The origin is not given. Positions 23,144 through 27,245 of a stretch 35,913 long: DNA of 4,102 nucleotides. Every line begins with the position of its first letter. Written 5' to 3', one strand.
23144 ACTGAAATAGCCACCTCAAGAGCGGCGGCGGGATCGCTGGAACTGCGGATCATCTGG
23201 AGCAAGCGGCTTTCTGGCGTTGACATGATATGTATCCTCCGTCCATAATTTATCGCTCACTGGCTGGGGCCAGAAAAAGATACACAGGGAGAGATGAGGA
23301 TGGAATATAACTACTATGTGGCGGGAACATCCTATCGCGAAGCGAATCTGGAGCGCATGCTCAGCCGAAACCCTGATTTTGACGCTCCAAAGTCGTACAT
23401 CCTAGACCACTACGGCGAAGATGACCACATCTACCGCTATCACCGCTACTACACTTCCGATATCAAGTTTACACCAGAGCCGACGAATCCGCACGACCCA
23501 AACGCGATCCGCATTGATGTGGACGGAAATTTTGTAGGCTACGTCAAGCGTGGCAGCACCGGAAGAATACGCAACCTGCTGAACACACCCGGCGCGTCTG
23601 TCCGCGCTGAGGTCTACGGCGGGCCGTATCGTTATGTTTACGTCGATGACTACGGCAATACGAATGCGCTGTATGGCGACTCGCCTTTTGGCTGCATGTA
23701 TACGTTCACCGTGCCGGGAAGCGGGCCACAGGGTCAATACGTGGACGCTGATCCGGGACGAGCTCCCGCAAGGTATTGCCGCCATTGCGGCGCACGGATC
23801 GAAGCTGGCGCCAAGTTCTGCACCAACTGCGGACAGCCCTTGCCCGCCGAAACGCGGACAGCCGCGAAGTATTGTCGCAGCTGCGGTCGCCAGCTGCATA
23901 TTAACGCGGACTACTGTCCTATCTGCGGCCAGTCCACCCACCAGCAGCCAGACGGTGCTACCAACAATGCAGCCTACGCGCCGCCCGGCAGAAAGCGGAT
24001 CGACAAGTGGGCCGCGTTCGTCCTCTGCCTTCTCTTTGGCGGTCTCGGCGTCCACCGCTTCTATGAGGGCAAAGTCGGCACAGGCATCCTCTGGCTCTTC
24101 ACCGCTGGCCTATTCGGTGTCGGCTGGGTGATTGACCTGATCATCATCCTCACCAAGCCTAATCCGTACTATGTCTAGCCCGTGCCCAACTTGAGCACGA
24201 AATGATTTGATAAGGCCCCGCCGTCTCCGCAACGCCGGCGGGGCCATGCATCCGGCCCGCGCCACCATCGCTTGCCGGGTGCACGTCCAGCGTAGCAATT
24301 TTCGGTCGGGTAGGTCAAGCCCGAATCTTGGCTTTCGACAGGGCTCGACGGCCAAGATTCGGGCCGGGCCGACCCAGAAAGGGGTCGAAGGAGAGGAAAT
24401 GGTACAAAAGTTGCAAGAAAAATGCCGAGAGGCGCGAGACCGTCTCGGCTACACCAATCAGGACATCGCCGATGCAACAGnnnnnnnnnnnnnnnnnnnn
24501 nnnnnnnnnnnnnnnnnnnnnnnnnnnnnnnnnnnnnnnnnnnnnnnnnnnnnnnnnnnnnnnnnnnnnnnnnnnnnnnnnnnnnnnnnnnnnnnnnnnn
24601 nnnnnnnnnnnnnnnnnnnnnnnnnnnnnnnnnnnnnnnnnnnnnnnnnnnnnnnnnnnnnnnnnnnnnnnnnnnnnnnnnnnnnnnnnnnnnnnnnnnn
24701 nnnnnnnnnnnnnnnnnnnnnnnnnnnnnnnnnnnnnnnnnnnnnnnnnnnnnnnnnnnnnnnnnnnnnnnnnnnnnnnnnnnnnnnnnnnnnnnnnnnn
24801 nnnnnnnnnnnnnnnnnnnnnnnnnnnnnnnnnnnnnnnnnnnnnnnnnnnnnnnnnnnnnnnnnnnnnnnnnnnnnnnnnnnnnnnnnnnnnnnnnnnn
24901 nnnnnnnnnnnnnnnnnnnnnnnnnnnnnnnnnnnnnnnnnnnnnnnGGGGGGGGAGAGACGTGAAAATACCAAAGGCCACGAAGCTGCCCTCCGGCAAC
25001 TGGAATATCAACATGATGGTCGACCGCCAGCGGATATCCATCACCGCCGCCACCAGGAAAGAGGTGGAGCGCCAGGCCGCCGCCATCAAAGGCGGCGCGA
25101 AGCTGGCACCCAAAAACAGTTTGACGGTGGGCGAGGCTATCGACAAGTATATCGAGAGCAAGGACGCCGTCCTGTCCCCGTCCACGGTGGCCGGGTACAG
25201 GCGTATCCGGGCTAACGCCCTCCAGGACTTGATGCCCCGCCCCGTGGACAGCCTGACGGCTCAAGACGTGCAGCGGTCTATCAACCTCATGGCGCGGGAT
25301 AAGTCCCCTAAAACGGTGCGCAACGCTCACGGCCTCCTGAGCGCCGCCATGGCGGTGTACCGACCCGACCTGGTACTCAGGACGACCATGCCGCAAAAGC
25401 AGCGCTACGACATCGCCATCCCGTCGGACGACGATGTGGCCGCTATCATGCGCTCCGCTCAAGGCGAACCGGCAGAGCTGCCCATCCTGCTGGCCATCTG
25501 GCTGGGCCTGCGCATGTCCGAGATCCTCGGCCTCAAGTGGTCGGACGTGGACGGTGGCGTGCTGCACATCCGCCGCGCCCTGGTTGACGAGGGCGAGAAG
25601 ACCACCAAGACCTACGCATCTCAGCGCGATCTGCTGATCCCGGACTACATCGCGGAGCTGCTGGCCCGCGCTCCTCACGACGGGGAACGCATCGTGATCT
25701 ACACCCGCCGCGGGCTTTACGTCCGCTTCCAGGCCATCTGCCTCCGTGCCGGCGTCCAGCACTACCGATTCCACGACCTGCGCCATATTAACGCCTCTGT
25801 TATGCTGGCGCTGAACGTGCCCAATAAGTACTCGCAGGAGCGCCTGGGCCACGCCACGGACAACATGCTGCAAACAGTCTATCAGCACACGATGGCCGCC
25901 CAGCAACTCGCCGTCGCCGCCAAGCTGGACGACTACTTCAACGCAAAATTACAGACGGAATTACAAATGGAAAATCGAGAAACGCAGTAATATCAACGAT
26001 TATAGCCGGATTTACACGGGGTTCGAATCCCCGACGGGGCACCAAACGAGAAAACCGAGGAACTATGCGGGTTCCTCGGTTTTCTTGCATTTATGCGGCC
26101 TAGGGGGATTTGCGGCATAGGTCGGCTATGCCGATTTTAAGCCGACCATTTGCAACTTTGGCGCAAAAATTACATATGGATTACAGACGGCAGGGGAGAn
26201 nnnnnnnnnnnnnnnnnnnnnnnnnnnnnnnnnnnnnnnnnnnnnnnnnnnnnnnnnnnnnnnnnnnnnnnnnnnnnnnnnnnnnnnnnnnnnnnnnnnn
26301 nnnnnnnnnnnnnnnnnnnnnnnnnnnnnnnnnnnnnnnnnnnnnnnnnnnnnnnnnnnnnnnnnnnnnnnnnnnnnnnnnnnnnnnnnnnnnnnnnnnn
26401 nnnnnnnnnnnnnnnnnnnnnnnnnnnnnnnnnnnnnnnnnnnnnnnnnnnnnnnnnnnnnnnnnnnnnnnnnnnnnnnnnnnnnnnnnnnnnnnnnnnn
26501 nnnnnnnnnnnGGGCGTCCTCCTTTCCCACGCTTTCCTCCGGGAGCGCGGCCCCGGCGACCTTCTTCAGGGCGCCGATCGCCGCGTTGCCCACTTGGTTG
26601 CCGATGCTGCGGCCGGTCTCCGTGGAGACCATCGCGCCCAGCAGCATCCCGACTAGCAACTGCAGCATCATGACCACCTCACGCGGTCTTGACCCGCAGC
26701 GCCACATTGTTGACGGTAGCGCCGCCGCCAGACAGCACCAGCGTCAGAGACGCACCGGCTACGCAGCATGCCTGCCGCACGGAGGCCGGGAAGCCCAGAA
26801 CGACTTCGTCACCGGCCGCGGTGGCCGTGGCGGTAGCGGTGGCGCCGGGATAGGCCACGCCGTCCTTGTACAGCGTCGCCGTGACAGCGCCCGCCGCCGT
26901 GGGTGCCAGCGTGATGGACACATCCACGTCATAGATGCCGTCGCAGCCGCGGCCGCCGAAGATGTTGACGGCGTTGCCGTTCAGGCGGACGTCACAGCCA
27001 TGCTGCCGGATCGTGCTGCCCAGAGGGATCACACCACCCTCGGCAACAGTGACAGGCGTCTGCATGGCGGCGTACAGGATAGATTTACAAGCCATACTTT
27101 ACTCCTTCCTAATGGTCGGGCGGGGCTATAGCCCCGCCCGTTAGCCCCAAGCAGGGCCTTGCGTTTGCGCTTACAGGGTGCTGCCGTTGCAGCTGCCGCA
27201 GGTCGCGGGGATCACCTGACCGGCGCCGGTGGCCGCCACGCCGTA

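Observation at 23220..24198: Lysogeny-module moron encoding an unusual HIRAN - double zinc ribbon - TM2 membrane protein (candidate exclusion/abortive-infection factor)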

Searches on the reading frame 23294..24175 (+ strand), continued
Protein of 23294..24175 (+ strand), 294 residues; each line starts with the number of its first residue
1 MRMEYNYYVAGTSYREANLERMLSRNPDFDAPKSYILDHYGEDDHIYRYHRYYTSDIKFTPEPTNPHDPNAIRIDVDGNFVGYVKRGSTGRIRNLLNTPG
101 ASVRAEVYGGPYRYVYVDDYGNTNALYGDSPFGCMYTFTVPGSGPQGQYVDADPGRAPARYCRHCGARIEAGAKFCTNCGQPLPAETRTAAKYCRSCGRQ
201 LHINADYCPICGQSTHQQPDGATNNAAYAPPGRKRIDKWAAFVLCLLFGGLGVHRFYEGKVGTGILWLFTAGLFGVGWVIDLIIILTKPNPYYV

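Call 60: search_protein_families(library=padloc, proteins=[L011:4447-5367:+, L013:6220-6837:+], max_evalue=0.01)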
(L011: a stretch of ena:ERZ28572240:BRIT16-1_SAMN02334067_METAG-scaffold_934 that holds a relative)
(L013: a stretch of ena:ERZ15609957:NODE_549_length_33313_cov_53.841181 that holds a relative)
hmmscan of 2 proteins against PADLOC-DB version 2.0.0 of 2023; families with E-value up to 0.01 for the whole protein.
L011:4447-5367:+ (307 aa): 5 families
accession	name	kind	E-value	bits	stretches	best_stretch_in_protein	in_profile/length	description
PDLC05027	PDC-S48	-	2.5e-33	113.8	2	19-196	5-186/411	-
PDLC01247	DEDDh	-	3.8e-32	109.8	1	21-173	1-138/139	"CAS-I,CAS-II,CAS-III,CAS-IV,CAS-V,CAS-VI; associated"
PDLC05028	PDC-S48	-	5e-20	69.5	1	18-187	18-190/512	-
PDLC03817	RTasSbcB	-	9.7e-06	22.8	0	20-48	2-30/436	DRT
PDLC03802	RTasHel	-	0.0042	14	1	21-98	402-471/675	DRT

L013:6220-6837:+ (206 aa): 0 families

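Call 67: find_encoding_contigs(protein=P0055, flank=5000, max_places=2)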
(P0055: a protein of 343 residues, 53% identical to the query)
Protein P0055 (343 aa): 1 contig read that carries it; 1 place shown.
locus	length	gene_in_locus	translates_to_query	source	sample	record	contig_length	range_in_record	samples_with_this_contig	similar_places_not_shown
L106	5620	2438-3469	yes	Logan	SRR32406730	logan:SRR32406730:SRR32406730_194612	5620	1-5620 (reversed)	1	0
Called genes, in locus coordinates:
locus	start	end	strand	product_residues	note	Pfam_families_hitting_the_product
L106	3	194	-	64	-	?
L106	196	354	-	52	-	-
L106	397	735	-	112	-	PF01381:HTH_3 (faint)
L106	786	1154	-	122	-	-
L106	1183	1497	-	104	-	-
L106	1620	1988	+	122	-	PF13443:HTH_26 (faint)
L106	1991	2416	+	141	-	PF06114:Peptidase_M78 (weak)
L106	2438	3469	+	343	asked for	PF09397:FtsK_gamma, PF04471:Mrr_cat, PF22722:NA-iREase1, PF13156:Mrr_cat_2 (weak), PF05154:TM2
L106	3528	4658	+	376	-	PF28530:DUF8426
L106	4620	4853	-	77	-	-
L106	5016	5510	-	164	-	-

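Call 68: get_annotated_region(hit=H13, flank=4000)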
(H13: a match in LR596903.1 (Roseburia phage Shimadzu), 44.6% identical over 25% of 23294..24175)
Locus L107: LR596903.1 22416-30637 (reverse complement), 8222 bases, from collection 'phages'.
description: Roseburia phage Shimadzu genome assembly, chromosome: 1.
organism: Roseburia phage Shimadzu (NCBI taxid 2570913)
taxonomy: Viruses; Duplodnaviria; Heunggongvirae; Uroviricota; Caudoviricetes
host: -; source: -; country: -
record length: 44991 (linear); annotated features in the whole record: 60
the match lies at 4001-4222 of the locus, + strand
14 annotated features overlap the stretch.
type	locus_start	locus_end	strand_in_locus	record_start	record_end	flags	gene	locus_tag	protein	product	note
CDS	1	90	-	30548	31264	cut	orf40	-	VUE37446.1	cell wall hydrolase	-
CDS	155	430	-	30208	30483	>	orf39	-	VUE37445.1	hypothetical protein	-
CDS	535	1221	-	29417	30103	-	orf38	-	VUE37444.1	DNA polymerase III alpha subunit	-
CDS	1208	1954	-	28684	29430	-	orf37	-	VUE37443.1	DNA methyltransferase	-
CDS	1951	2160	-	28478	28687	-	orf36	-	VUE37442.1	hypothetical protein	-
CDS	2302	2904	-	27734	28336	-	orf35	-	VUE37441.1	putative thymidilate synthetase ThyX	-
CDS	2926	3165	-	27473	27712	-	orf34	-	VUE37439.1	putative regulator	-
CDS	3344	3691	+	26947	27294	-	orf33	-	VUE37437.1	Repressor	-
CDS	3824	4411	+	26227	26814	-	orf32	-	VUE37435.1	hypothetical protein with TM2 domain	-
CDS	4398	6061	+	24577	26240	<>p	orf31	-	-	Integrase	-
CDS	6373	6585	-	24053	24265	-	orf30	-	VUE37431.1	hypothetical protein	-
CDS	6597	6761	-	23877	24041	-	orf29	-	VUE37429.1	hypothetical protein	-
CDS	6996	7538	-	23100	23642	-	orf28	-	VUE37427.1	hypothetical protein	-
CDS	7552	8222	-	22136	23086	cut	orf27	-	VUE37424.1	Endolysin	-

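Call 85: search_protein_families(library=ncbifam, proteins=[window:23300-24175:+, L002:3024-3938:+, L001:3477-3995:+, L107:3824-4408:+], max_evalue=0.01)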
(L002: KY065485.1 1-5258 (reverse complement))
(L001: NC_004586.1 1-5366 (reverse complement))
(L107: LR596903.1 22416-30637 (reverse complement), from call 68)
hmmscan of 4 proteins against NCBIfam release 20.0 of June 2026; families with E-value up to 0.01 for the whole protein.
window:23300-24175:+ (292 aa): 2 families
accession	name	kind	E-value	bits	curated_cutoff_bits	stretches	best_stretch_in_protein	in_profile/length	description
NF045510.1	4Cys_prefix_kin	domain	3.7e-06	27.1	24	0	170-181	15-26/26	4-Cys prefix domain-containing protein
NF011453.0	PRK14873.1-3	equivalog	0.0031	15.7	812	1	151-214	381-437/653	primosome assembly protein PriA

L002:3024-3938:+ (304 aa): 0 families

L001:3477-3995:+ (172 aa): 0 families

L107:3824-4408:+ (195 aa): 0 families

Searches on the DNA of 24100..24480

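Call 64: search_rna_families(source=window, start=24100, end=24480, threshold=evalue, max_evalue=10, show_alignments=2)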
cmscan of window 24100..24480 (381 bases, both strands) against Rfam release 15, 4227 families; matches with E-value up to 10: 4.
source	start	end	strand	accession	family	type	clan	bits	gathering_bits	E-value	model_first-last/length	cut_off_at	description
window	24307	24376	+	RF03231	mir-4523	Gene; miRNA;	-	20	96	1.5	1-69/69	no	mir-4523 microRNA precursor family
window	24207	24373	-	RF02868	ncS037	Gene; sRNA;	-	17.9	112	0.91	1-152/152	no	Burkholderia sRNA 37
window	24331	24406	+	RF03102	RAGATH-33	Gene; sRNA;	-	16.9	120.4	0.41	1-113/113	no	RAGATH-33 RNA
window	24309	24373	+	RF04029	mir-8521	Gene; miRNA;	-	14.2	80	4.1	1-68/68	no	mir-8521 microRNA precursor family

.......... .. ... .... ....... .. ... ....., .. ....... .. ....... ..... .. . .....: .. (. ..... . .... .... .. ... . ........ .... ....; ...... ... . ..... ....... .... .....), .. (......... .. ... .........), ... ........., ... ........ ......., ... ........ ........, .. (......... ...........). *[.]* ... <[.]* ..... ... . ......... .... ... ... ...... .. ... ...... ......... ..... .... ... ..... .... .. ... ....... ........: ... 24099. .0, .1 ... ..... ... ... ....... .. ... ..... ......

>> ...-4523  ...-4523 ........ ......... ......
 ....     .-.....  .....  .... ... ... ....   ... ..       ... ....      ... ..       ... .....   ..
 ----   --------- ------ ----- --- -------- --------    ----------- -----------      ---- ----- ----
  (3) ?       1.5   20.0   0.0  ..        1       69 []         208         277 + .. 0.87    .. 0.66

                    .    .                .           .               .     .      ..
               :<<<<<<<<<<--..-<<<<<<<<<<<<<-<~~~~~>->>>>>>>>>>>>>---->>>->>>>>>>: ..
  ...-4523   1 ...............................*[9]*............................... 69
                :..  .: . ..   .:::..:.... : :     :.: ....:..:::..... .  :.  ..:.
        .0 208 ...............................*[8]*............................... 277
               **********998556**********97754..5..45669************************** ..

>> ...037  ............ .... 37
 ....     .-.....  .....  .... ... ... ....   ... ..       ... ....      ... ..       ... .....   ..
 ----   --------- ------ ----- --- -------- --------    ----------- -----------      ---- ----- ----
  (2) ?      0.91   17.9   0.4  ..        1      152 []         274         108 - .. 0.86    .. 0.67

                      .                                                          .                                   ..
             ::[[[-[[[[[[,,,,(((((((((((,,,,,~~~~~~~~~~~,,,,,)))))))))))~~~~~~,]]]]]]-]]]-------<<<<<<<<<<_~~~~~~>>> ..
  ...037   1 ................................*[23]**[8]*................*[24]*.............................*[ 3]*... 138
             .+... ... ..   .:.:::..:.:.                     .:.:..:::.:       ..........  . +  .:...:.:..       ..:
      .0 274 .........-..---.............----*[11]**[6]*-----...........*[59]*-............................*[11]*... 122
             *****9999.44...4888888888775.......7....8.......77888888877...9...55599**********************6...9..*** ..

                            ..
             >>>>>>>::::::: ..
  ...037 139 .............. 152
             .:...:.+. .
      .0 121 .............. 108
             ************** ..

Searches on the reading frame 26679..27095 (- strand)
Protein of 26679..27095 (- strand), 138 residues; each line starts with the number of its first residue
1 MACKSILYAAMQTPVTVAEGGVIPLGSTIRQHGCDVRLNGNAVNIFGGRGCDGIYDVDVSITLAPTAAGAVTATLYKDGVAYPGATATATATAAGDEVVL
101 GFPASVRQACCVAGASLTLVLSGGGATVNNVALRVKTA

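Call 9: search_protein_families(library=pfam, proteins=[window:26679-27095:-], max_evalue=0.01)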
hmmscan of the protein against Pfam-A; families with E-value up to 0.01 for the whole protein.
window:26679-27095:- (138 aa): 1 family
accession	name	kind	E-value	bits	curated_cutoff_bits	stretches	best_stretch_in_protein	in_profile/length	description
PF18573.7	BclA_C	-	0.0013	19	38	1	13-128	9-122/128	BclA C-terminal domain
